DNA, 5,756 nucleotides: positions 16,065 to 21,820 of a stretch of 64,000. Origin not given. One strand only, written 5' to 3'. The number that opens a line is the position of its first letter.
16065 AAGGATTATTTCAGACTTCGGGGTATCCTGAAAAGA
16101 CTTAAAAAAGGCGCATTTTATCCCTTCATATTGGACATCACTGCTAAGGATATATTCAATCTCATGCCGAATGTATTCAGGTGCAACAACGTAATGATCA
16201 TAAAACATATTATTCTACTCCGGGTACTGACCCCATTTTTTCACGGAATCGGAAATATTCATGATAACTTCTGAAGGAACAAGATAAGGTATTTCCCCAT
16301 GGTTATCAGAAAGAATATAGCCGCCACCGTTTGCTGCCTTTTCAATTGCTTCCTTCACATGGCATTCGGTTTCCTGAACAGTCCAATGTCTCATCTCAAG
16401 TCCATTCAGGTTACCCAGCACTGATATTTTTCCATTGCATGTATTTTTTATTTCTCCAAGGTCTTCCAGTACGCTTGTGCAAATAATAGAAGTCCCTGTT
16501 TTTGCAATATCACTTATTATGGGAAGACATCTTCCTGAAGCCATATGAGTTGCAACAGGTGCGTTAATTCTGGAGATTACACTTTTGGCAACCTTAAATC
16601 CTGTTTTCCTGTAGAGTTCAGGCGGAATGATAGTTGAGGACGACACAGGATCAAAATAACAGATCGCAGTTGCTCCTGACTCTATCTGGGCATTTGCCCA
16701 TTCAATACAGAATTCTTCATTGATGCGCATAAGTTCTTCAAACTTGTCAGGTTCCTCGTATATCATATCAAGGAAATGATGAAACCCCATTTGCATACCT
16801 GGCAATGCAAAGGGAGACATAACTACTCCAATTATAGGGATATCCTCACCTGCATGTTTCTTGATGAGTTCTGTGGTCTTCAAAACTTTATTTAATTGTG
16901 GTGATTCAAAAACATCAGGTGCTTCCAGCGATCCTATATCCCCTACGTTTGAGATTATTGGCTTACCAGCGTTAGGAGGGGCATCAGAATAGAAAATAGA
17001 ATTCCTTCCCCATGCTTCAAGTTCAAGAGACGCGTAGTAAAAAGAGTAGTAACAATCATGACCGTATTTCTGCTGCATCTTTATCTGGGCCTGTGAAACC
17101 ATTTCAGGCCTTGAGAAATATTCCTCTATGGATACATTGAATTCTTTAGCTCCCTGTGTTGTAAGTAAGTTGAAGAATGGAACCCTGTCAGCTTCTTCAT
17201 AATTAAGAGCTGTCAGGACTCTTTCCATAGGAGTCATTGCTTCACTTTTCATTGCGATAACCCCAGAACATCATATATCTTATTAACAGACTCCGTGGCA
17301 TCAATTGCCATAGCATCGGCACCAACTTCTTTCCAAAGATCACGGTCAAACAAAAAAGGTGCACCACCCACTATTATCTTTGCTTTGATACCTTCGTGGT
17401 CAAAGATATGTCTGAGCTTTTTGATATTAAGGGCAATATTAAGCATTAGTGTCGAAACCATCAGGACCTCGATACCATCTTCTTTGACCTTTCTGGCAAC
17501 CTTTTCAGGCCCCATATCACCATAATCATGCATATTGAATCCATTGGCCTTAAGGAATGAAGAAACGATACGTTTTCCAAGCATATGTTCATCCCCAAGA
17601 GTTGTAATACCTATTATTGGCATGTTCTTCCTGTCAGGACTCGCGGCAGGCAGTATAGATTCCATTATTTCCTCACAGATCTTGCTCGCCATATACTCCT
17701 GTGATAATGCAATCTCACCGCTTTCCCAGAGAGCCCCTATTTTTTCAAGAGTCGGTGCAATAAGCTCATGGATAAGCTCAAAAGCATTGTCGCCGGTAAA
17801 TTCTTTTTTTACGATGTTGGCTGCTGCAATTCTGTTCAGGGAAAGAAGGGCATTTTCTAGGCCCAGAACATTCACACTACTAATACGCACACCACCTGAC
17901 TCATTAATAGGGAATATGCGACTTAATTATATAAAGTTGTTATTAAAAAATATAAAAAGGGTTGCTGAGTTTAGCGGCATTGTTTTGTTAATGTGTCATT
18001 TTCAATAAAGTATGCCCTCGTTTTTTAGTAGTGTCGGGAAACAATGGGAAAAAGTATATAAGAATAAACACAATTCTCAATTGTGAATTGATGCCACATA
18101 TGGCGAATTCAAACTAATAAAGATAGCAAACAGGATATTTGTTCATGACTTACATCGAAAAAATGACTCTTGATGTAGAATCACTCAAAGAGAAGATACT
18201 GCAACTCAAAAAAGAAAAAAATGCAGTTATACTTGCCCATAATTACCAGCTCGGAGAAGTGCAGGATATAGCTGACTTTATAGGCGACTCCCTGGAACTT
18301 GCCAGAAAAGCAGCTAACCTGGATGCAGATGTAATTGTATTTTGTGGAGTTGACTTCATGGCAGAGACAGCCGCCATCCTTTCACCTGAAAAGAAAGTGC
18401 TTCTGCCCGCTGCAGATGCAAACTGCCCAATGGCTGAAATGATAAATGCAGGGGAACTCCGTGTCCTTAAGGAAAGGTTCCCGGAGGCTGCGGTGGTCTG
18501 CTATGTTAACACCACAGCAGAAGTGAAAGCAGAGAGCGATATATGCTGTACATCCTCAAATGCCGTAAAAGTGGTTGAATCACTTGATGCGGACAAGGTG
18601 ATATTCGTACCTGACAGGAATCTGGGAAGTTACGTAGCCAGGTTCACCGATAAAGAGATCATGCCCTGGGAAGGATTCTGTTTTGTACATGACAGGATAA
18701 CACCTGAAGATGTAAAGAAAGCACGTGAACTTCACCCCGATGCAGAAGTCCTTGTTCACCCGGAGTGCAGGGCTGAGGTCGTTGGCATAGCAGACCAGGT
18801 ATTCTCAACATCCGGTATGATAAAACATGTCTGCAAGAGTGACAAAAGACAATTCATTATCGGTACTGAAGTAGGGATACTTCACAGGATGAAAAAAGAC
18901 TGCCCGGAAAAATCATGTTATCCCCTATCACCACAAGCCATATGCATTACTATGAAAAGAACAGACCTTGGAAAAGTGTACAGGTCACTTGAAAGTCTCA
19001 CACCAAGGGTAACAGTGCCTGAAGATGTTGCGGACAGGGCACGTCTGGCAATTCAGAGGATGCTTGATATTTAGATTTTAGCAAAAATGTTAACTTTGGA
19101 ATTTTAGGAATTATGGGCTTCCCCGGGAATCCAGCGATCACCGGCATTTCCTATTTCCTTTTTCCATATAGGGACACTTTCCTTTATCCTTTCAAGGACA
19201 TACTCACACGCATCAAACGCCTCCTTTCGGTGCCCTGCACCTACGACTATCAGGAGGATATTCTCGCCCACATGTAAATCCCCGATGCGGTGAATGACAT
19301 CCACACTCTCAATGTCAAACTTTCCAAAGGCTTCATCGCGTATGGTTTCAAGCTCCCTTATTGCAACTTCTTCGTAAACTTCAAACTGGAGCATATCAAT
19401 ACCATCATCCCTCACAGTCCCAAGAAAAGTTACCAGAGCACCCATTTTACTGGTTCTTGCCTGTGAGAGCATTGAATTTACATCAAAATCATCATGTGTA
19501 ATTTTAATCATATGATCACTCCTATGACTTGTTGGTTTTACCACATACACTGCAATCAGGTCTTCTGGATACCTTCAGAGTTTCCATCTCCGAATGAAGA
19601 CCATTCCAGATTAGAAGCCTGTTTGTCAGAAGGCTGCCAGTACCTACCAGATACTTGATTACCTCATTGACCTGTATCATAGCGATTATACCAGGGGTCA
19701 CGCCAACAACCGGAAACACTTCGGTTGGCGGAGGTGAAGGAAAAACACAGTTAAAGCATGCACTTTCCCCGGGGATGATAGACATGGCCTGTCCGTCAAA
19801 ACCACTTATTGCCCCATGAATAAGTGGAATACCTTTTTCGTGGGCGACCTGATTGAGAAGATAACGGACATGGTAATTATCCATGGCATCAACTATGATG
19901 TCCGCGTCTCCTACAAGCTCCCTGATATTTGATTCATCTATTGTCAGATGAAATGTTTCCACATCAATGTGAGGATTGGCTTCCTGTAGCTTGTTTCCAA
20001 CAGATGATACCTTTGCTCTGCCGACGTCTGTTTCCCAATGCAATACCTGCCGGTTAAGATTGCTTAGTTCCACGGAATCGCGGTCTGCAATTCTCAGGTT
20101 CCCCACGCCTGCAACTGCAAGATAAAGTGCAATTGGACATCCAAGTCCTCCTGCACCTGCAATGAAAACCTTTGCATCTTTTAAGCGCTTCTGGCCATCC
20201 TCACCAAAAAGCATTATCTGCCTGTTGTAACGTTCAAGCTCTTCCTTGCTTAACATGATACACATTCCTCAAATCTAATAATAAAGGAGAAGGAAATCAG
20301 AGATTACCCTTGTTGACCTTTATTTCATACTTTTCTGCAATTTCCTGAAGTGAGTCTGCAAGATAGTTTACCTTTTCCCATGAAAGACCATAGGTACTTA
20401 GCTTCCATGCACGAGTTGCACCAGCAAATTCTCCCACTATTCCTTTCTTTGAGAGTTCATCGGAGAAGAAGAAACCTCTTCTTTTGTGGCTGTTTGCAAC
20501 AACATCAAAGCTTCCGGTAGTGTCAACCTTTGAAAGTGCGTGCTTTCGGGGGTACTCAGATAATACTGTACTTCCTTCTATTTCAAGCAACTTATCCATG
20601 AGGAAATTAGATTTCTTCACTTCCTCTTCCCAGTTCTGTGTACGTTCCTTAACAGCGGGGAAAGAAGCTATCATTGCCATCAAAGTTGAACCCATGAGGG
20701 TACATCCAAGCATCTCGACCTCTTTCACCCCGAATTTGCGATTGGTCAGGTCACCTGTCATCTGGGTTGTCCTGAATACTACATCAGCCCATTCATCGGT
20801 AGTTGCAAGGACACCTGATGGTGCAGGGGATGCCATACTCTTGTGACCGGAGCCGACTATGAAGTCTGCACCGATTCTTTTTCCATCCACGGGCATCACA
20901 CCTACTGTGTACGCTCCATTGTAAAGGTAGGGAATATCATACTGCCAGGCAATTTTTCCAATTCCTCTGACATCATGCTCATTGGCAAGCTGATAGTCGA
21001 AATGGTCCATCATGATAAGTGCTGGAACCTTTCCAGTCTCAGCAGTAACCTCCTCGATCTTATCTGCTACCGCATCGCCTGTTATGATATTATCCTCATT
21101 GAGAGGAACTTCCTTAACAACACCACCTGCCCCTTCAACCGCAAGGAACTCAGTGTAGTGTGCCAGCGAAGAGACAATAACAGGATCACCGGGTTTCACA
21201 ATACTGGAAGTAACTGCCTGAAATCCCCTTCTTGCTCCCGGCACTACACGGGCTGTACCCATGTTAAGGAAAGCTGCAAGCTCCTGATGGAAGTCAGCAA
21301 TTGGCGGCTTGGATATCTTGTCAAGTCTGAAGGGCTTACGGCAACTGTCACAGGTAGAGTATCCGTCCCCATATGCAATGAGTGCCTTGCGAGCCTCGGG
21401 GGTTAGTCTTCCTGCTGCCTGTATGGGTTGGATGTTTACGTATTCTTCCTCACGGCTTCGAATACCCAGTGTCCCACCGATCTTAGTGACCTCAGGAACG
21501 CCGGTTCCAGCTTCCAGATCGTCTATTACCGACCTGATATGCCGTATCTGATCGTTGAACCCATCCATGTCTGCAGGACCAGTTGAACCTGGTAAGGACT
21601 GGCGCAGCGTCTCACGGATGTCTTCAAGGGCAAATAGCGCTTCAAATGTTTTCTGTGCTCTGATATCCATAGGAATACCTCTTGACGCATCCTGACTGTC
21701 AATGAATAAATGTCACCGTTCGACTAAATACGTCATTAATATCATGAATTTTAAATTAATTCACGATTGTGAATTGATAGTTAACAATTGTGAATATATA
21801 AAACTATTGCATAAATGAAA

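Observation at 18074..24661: Five copies of the palindrome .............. link nadA, SepCysS, a Cys-rich HTH regulator operon and a SAMP-like gene into one putative regulon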

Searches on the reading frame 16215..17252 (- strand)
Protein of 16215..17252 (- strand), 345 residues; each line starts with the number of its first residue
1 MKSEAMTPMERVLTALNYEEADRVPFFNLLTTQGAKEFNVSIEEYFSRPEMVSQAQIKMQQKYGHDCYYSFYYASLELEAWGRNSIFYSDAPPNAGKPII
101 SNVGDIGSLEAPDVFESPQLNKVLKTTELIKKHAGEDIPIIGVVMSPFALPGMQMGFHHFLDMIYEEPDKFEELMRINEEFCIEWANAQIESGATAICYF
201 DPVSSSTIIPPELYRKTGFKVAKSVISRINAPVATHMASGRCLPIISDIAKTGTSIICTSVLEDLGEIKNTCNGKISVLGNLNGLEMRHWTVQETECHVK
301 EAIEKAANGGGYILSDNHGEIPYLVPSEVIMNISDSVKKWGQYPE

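Call 8: search_protein_families(library=pfam, proteins=[window:16215-17252:-], max_evalue=0.01)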
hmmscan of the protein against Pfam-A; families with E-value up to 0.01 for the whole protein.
window:16215-17252:- (345 aa): 1 family
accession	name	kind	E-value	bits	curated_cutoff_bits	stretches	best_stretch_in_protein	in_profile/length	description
PF01208.23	URO-D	-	6.1e-56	190.3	23.9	1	7-340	1-346/346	Uroporphyrinogen decarboxylase (URO-D)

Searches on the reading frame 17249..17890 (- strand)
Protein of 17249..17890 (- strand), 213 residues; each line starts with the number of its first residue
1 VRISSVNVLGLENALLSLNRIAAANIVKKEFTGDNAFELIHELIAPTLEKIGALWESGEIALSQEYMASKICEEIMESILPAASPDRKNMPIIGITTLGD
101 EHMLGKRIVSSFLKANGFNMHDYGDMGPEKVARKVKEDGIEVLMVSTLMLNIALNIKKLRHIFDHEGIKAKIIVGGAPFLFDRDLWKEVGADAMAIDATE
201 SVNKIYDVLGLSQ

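Call 8: search_protein_families(library=pfam, proteins=[window:17249-17890:-], max_evalue=0.01)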
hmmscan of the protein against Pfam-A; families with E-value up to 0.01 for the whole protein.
window:17249-17890:- (213 aa): 2 families
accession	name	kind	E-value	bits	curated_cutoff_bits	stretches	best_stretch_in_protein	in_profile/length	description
PF02310.24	B12-binding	-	4.8e-14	52.7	32.1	1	92-201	3-116/121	B12 binding domain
PF02607.22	B12-binding_2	-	1.2e-11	45.1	23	1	11-77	5-71/74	B12 binding domain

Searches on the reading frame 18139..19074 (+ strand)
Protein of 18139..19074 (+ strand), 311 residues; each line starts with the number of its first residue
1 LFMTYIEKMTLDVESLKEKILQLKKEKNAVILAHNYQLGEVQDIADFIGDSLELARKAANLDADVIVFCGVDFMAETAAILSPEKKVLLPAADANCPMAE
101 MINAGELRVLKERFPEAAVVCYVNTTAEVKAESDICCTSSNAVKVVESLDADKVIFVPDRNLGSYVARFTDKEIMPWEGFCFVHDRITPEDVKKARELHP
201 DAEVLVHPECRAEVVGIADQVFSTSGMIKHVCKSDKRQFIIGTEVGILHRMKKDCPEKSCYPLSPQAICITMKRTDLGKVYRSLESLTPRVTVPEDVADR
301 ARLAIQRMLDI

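Call 8: search_protein_families(library=pfam, proteins=[window:18139-19074:+], max_evalue=0.01)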
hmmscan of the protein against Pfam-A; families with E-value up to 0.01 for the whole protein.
window:18139-19074:+ (311 aa): 1 family
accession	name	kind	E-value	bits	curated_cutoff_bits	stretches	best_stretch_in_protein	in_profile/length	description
PF02445.21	NadA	-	6e-129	429.8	27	1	18-310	1-295/295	Quinolinate synthetase A protein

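Call 9: search_protein_families(library=ncbifam, proteins=[window:18139-19074:+], max_evalue=0.01)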
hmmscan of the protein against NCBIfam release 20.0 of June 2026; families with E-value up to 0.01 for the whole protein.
window:18139-19074:+ (311 aa): 4 families
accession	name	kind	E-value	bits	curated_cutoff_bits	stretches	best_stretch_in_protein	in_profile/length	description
NF006878.0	PRK09375.1-2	equivalog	1.8e-134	447.6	294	1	14-311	4-304/306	quinolinate synthase NadA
TIGR00550.1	nadA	equivalog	1.3e-117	392.4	262.9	1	14-311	4-308/309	quinolinate synthase NadA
NF006884.0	PRK09375.2-5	equivalog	3.3e-58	197.4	691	2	166-310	270-421/426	quinolinate synthase NadA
NF006882.0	PRK09375.2-3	equivalog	1.5e-21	76.6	561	2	27-170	72-233/447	quinolinate synthase NadA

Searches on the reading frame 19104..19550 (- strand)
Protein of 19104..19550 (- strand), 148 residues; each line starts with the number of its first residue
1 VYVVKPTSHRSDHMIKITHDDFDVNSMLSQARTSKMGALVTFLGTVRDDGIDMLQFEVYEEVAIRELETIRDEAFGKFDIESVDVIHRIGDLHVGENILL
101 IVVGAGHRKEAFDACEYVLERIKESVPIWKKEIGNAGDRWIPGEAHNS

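Call 8: search_protein_families(library=pfam, proteins=[window:19104-19550:-], max_evalue=0.01)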
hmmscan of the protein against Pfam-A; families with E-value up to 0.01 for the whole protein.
window:19104-19550:- (148 aa): 1 family
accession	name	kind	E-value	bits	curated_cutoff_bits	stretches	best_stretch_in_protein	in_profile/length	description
PF02391.22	MoaE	-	1.3e-33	116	23.4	1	17-124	1-113/114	MoaE protein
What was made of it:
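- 19104..19550 (-): moaE, molybdopterin synthase catalytic subunit, last gene of the SepCysS operon (start codon uncertain). PF02391 E=1.3e-33 (call 8).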

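Call 9: search_protein_families(library=ncbifam, proteins=[window:19104-19550:-], max_evalue=0.01)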
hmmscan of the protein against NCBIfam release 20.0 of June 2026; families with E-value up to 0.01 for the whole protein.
window:19104-19550:- (148 aa): 2 families
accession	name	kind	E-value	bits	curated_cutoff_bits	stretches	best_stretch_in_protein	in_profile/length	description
NF011061.0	PRK14493.1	equivalog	1.4e-28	100.2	215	1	24-141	147-270/274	molybdopterin synthase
NF007959.0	PRK10678.1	equivalog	4.7e-26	91.1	175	1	14-142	5-138/150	molybdopterin synthase catalytic subunit MoaE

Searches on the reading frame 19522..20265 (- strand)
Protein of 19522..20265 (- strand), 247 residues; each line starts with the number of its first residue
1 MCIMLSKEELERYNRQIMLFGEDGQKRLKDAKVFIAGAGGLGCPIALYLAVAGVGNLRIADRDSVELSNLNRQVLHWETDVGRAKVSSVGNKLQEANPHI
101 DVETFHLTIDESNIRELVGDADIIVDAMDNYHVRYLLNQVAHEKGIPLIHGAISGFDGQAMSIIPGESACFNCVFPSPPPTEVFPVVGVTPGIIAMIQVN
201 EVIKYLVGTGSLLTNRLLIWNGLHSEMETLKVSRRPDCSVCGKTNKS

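Call 8: search_protein_families(library=pfam, proteins=[window:19522-20265:-], max_evalue=0.01)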
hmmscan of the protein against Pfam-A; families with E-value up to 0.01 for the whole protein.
window:19522-20265:- (247 aa): 3 families
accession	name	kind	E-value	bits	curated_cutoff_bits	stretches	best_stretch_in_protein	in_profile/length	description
PF00899.27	ThiF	-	9.8e-77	257.7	28.1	1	13-240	1-238/238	ThiF family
PF01488.26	Shikimate_DH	-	0.0021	18.5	24.3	1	26-75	8-57/138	Shikimate / quinate 5-dehydrogenase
PF02558.23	ApbA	-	0.0052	16.9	22.2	1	33-101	1-68/150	Ketopantoate reductase PanE/ApbA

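Call 9: search_protein_families(library=ncbifam, proteins=[window:19522-20265:-], max_evalue=0.01)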
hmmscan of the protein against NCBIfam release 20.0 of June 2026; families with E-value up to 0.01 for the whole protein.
window:19522-20265:- (247 aa): 27 families (the best 25 are shown)
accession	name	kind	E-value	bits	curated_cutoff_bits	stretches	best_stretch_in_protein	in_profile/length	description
NF006444.0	PRK08762.1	equivalog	1.5e-79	267.4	449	1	4-244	119-370/387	molybdopterin-synthase adenylyltransferase MoeB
NF006204.0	PRK08328.1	equivalog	1.6e-74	250.4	339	1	4-228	1-227/231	hypothetical protein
NF047750.1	SAMPActivE1UbaA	equivalog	9.2e-71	238.3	450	1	1-243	1-250/270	SAMP-activating enzyme E1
NF004281.0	PRK05690.1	subfamily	1.4e-69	234.1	266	1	4-242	4-249/250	molybdopterin-synthase adenylyltransferase MoeB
TIGR02356.1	adenyl_thiF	equivalog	2.5e-63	213.1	275.25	1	12-206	1-203/203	thiazole biosynthesis adenylyltransferase ThiF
NF005646.0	PRK07411.1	equivalog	3.8e-59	200.8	633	1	3-241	9-255/390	molybdopterin-synthase adenylyltransferase MoeB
NF005902.0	PRK07878.1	equivalog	6.6e-59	199.8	647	1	5-239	15-261/392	adenylyltransferase/sulfurtransferase MoeZ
TIGR02355.1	moeB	equivalog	1.7e-54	184.8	376.55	1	9-241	1-240/240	molybdopterin-synthase adenylyltransferase MoeB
NF004111.0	PRK05600.1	equivalog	4.7e-50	170.7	437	1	3-238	12-258/371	ThiF family adenylyltransferase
NF009123.0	PRK12475.1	subfamily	1.1e-46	159.7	510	1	11-245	3-247/338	MoeB/ThiF family adenylyltransferase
NF006395.0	PRK08644.1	equivalog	7.4e-36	123.8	159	1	20-158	20-157/215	sulfur carrier protein ThiS adenylyltransferase ThiF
NF006077.0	PRK08223.1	equivalog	3.2e-30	105.1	266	1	11-172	9-171/296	hypothetical protein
TIGR02354.1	thiF_fam2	equivalog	2e-29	102.9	152.2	1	24-145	15-135/200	thiamine biosynthesis protein ThiF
NF011424.0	PRK14851.1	subfamily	3.2e-23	81.6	1170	1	11-165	24-179/679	hypothetical protein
TIGR01408.1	Ube1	subfamily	8.4e-21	73.4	750.05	1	11-187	400-583/1008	ubiquitin-activating enzyme E1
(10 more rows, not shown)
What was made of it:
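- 19522..20265 (-): ubaA/moeB-type E1 adenylyltransferase for sulfur-carrier proteins. PF00899 E=9.8e-77; matches the NCBIfam MoeB and UbaA models below their equivalog cut-offs (calls 8, 9).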

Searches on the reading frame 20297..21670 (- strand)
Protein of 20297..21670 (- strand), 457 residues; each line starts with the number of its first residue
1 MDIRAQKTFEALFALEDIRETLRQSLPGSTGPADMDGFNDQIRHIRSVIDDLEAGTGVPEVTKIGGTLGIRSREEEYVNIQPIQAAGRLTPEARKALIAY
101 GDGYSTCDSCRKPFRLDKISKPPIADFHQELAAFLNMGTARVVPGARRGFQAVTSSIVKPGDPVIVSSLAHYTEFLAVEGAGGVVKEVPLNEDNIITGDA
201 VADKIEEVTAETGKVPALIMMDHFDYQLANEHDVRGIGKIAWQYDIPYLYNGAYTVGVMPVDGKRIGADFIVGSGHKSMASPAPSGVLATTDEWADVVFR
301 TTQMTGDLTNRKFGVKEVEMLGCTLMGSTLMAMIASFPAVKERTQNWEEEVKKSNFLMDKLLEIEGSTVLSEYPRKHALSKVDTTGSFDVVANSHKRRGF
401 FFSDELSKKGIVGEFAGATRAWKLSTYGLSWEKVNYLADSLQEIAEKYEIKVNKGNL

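Call 8: search_protein_families(library=pfam, proteins=[window:20297-21670:-], max_evalue=0.01)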
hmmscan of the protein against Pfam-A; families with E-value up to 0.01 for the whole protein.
window:20297-21670:- (457 aa): 2 families
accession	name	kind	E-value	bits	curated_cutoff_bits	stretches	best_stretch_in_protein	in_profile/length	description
PF05889.19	SepSecS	-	4.2e-16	59.1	21.1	1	165-414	105-342/389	O-phosphoseryl-tRNA(Sec) selenium transferase, SepSecS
PF00266.25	Aminotran_5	-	3.8e-13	49.6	21.5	1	128-372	49-302/371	Aminotransferase class-V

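Call 9: search_protein_families(library=ncbifam, proteins=[window:20297-21670:-], max_evalue=0.01)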
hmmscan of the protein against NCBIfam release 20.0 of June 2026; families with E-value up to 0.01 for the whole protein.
window:20297-21670:- (457 aa): 15 families
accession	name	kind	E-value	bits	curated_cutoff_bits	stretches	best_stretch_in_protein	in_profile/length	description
NF006810.0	PRK09331.1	subfamily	4e-186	618.5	301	1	61-452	6-396/397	Sep-tRNA:Cys-tRNA synthetase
TIGR02539.1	SepCysS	equivalog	4.2e-121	404.5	365.25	1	70-449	1-370/370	O-phospho-L-seryl-tRNA:Cys-tRNA synthase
TIGR01979.1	sufS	subfamily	7e-10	38.3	475.1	1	153-294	100-237/403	SufS family cysteine desulfurase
TIGR01977.1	am_tr_V_EF2568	hypoth_equivalog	8.3e-09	34.9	377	1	121-295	43-217/376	cysteine desulfurase family protein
NF041166.1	f2_encap_cargo1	exception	4.3e-06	26.1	800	1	155-289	329-459/623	family 2A encapsulin nanocompartment cargo protein cysteine desulfurase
NF006791.0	PRK09295.1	equivalog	1.1e-05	24.8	661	1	154-291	106-239/406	cysteine desulfurase SufS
TIGR03403.1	nifS_epsilon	equivalog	0.00016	20.6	587.7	1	176-279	108-204/382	NifS family cysteine desulfurase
NF000586.1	PRK00011.1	subfamily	0.00018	20.4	335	1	151-379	92-307/404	serine hydroxymethyltransferase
NF040779.1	Sec_lyase_SclA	exception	0.0011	18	525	1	150-297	74-218/378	selenocysteine lyase SclA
NF052290.2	MocR_like_YczR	exception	0.0012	17.6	487.4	1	142-210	168-236/458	MocR-like transcription factor YczR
NF006014.0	PRK08153.1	equivalog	0.0015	17.5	510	1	120-210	66-157/370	pyridoxal phosphate-dependent aminotransferase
NF008126.0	PRK10874.1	equivalog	0.0028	16.8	607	1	154-289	102-233/401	cysteine desulfurase CsdA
NF004621.0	PRK05957.1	equivalog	0.0031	16.3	498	1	142-209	94-161/389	pyridoxal phosphate-dependent aminotransferase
TIGR04343.1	egtE_PLP_lyase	equivalog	0.0043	15.9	400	1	184-297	118-222/370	ergothioneine biosynthesis PLP-dependent enzyme EgtE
TIGR03392.1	FeS_syn_CsdA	equivalog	0.0072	15.5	493.6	0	156-289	101-230/398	cysteine desulfurase CsdA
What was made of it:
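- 20297..21670 (-): SepCysS with an N-terminal extension of about 60 aa (SepCysSN-type fusion). NF006810 618 bits and TIGR02539 404 bits, with the match starting at residue 61-70 (call 9).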
